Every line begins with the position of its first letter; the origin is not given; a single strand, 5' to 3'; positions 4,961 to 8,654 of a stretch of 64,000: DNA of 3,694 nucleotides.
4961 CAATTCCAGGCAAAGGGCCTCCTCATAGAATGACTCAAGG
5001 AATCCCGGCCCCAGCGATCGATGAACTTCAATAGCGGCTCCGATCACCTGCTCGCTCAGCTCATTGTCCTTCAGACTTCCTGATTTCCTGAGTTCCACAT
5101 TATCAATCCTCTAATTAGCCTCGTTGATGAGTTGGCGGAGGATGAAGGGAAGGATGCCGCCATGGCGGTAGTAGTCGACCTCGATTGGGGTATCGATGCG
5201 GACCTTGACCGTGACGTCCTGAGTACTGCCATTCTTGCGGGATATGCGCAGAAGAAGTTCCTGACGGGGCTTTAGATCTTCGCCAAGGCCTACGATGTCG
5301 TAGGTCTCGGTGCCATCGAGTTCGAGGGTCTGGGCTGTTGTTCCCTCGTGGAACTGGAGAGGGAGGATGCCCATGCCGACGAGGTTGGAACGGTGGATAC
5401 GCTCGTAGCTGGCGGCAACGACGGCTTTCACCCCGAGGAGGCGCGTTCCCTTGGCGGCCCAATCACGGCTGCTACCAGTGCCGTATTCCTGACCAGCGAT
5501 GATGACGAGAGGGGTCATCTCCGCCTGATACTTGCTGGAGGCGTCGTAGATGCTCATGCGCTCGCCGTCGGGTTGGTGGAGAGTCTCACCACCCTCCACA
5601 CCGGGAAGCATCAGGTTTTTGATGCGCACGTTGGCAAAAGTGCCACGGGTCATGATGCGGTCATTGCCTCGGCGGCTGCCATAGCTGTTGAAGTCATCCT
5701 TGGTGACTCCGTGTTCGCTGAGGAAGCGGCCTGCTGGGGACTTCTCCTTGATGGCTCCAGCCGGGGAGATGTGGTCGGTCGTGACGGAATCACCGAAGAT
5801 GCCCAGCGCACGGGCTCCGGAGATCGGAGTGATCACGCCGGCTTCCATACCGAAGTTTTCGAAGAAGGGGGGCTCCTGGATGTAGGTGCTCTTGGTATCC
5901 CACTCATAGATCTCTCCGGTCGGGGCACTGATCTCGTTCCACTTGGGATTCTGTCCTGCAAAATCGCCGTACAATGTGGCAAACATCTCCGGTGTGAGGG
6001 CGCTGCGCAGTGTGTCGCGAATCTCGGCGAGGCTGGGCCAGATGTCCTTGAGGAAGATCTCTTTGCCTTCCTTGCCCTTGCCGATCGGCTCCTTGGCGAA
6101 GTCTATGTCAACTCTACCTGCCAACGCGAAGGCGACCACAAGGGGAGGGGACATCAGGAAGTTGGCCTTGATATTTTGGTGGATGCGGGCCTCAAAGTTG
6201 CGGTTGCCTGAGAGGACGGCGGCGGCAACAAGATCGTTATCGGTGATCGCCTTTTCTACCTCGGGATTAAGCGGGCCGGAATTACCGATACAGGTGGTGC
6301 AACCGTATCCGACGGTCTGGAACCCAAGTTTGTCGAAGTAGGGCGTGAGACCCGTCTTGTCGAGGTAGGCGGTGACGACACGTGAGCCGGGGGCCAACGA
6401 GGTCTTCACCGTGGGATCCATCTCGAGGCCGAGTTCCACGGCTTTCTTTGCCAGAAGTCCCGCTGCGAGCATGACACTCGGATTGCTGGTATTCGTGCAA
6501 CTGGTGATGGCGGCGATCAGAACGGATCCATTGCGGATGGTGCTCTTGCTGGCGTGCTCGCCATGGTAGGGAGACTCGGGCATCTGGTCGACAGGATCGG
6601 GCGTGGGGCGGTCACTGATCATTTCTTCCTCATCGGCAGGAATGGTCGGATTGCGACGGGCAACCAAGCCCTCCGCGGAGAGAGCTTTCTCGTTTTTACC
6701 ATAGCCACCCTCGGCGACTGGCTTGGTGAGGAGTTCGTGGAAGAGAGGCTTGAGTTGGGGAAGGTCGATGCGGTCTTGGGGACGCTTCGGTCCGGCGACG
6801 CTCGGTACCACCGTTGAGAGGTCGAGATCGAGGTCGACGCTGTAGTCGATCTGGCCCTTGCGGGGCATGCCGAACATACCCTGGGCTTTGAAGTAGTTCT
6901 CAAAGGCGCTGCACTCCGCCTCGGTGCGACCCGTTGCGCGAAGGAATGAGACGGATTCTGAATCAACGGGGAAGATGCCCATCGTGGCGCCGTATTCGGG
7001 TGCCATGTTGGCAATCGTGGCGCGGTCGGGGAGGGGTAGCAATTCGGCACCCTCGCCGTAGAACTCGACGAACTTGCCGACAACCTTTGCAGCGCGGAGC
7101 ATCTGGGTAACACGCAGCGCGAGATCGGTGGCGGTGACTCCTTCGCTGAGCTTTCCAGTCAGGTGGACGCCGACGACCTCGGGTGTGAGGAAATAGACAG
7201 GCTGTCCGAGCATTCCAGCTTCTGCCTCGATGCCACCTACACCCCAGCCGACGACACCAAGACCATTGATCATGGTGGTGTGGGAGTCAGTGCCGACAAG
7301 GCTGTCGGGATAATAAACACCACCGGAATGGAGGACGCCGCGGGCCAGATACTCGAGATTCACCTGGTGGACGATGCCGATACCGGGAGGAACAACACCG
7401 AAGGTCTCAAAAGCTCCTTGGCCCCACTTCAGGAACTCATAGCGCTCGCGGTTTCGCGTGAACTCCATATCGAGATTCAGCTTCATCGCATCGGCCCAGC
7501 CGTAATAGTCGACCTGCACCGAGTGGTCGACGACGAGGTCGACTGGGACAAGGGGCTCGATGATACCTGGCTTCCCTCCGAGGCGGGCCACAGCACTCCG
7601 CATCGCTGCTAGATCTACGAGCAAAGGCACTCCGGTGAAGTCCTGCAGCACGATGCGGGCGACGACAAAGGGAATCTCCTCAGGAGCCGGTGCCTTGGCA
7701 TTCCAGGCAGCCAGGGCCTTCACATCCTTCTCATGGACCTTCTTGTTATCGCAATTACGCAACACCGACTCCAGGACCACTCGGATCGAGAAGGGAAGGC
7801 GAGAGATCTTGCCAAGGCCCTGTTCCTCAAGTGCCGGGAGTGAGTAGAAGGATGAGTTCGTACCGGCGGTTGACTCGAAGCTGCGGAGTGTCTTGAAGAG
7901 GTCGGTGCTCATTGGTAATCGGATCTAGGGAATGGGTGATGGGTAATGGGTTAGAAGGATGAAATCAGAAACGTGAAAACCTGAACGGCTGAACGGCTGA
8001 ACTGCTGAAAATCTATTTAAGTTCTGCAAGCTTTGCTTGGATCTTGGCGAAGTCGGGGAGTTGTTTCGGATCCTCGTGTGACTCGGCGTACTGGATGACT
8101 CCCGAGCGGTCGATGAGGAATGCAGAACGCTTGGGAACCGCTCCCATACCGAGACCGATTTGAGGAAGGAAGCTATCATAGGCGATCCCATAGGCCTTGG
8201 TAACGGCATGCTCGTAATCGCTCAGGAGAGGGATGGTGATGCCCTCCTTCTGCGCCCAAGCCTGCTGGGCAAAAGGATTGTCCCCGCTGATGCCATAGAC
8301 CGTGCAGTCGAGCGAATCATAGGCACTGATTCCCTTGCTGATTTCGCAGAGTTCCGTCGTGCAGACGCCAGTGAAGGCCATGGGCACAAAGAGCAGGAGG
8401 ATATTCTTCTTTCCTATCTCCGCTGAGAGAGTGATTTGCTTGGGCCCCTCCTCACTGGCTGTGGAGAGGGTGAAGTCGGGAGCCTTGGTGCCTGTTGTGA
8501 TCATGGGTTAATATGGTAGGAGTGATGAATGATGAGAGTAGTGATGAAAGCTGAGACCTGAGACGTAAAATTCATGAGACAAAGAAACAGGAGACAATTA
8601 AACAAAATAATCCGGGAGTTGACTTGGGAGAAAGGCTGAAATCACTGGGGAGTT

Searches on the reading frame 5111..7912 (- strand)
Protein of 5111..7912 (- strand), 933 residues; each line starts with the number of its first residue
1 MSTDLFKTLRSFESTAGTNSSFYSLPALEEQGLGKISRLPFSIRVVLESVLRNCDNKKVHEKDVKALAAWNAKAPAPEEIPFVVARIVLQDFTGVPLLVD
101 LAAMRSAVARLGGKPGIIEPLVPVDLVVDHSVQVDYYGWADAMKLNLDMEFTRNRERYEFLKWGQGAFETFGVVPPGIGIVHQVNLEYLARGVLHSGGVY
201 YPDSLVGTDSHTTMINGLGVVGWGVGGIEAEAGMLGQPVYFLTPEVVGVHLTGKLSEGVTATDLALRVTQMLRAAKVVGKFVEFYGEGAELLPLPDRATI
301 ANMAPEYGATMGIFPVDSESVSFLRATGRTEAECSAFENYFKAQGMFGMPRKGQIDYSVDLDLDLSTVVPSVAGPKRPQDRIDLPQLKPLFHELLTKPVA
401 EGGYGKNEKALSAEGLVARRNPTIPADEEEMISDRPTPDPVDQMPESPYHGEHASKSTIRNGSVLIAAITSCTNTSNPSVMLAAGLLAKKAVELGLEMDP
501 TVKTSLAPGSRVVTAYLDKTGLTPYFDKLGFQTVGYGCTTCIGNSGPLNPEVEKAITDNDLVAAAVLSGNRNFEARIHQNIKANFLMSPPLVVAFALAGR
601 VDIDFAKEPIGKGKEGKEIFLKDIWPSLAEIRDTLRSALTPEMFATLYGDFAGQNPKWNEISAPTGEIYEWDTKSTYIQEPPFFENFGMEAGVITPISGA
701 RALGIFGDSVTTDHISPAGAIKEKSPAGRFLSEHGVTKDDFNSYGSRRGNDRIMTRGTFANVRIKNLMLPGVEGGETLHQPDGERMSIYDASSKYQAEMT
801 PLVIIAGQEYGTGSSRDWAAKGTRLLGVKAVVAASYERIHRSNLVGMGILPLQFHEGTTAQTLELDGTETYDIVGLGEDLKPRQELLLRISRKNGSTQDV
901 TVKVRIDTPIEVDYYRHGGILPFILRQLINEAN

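Call 21: search_protein_families(library=pfam, proteins=[window:5111-7912:-])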
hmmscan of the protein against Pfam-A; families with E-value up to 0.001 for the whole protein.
window:5111-7912:- (933 aa): 2 families
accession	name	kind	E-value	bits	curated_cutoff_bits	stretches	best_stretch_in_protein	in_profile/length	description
PF00330.25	Aconitase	-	1.3e-156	522.7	28.7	1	70-599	4-463/463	Aconitase family (aconitate hydratase)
PF00694.25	Aconitase_C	-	1.9e-42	145.2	22.8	1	729-856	3-130/131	Aconitase C-terminal domain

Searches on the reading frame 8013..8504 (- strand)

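Call 21: search_protein_families(library=pfam, proteins=[window:8013-8504:-])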
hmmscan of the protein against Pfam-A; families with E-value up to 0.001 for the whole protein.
window:8013-8504:- (163 aa): 2 families
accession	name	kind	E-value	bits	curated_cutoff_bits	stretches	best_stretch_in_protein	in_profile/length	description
PF00578.27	AhpC-TSA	-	1.5e-30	106.1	26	1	5-139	2-123/124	AhpC/TSA family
PF08534.16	Redoxin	-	2.8e-23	82.8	26.6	1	4-154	2-143/148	Redoxin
